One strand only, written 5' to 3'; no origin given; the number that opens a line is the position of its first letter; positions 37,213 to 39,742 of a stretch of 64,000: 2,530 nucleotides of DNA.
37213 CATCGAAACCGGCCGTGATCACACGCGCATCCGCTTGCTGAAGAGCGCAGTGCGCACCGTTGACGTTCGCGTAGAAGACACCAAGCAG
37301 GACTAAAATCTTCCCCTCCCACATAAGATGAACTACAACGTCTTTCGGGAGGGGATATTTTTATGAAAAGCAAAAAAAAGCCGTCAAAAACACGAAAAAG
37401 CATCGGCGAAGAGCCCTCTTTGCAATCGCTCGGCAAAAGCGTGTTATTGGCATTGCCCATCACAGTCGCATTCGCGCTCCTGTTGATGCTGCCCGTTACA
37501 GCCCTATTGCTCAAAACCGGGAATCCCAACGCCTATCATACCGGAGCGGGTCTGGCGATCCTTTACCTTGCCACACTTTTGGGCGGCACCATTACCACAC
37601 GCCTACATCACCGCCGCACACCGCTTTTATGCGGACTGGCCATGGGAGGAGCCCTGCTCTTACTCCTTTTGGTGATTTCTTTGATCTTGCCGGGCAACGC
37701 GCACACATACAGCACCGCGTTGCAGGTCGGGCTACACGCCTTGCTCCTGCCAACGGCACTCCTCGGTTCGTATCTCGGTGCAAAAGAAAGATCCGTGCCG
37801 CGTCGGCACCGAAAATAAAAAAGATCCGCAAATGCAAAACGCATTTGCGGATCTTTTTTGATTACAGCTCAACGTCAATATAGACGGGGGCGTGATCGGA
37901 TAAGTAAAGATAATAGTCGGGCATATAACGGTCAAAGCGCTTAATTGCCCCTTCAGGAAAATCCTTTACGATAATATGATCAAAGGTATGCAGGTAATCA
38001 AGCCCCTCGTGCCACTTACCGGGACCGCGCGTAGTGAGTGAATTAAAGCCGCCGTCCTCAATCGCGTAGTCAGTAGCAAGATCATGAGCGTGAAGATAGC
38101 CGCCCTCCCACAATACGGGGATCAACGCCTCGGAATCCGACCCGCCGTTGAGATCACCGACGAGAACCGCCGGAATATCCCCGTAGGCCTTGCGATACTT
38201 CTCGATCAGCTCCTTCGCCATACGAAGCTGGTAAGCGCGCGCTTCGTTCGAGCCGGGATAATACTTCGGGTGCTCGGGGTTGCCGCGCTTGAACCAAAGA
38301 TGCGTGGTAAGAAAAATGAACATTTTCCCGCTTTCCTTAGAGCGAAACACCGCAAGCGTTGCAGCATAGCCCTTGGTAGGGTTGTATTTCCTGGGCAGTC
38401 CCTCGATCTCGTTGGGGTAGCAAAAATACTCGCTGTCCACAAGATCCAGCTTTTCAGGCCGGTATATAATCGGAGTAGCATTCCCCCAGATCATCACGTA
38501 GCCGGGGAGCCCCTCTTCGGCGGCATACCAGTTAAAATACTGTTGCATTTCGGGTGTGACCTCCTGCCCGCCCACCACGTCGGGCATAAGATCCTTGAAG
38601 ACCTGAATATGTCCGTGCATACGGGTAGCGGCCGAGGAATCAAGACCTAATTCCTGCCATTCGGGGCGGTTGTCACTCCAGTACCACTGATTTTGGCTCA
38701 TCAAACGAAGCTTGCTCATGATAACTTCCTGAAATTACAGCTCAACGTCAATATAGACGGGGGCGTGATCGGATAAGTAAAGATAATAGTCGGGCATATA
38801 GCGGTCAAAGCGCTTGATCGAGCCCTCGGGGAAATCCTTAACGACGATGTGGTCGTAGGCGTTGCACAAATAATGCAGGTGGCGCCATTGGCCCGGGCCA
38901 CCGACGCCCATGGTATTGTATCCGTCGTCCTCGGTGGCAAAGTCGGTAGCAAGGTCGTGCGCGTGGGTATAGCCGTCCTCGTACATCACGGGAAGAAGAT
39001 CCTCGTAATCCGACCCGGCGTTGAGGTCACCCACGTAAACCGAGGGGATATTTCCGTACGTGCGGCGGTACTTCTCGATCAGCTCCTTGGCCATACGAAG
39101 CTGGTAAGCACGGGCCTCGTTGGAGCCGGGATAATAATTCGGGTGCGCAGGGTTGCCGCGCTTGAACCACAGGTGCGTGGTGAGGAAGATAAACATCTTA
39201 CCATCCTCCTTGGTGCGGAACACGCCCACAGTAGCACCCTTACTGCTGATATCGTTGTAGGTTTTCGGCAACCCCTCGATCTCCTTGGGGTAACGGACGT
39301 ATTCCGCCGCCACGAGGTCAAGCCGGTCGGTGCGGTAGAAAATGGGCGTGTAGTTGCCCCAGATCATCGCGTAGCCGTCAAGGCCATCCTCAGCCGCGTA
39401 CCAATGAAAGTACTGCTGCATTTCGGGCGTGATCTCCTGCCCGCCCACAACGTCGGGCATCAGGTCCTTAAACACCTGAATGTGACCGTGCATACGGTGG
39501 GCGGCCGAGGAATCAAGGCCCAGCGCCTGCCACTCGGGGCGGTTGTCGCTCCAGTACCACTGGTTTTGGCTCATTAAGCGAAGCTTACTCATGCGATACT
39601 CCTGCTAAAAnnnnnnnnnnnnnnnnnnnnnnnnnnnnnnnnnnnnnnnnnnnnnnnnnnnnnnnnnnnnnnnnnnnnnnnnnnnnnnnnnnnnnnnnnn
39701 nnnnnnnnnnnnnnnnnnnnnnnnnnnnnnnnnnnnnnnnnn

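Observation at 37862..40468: Tandem triplication of a cytoplasmic EEP-family enzyme, all copies apparently active, with divergence concentrated in two internal segments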

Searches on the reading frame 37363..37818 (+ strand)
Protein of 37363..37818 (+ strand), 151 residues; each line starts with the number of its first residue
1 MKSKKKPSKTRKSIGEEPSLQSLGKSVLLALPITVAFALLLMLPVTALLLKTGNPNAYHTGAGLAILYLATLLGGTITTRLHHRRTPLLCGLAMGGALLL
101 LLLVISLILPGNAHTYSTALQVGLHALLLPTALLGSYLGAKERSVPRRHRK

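Call 66: search_protein_families(library=ncbifam, proteins=[window:37363-37818:+], max_evalue=0.001)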
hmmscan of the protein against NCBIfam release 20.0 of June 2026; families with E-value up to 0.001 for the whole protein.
window:37363-37818:+ (151 aa): 1 family
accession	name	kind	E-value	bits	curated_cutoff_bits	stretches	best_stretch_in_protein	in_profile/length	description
TIGR04086.1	TIGR04086_membr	hypoth_equivalog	4.8e-07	29.9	30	1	26-139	2-112/115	TIGR04086 family membrane protein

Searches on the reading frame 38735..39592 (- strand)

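Call 3: search_protein_families(library=pfam, proteins=[window:38735-39592:-], max_evalue=0.1)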
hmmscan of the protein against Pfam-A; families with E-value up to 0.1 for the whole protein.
window:38735-39592:- (285 aa): 4 families
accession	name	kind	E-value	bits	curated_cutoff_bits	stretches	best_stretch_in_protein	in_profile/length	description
PF13416.11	SBP_bac_8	-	0.0052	17.1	27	1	42-198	60-180/279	Bacterial extracellular solute-binding protein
PF03372.29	Exo_endo_phos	-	0.0062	16.8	24.5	1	39-276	24-225/225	Endonuclease/Exonuclease/phosphatase family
PF08170.17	POPLD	-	0.032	15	26.8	1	140-178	33-71/92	POPLD (NUC188) domain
PF24024.1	DUF7336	-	0.076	13.3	25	0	167-193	26-52/60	Domain of unknown function (DUF7336)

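Call 4: search_protein_families(library=ncbifam, proteins=[window:38735-39592:-], max_evalue=0.1)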
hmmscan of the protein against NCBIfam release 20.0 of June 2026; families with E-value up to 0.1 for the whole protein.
window:38735-39592:- (285 aa): 1 family
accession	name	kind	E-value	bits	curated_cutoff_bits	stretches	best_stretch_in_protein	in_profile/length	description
NF033681.1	ExeM_NucH_DNase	subfamily_domain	0.00066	18.6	300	1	85-213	343-466/546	ExeM/NucH family extracellular endonuclease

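Call 41: search_protein_families(library=padloc, proteins=[window:38735-39592:-], max_evalue=0.1)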
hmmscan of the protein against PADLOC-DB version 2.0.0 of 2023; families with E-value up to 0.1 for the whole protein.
window:38735-39592:- (285 aa): 0 families

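Call 42: search_protein_families(library=phrogs, proteins=[window:38735-39592:-], max_evalue=0.1)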
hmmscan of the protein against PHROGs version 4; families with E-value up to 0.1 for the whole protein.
window:38735-39592:- (285 aa): 0 families
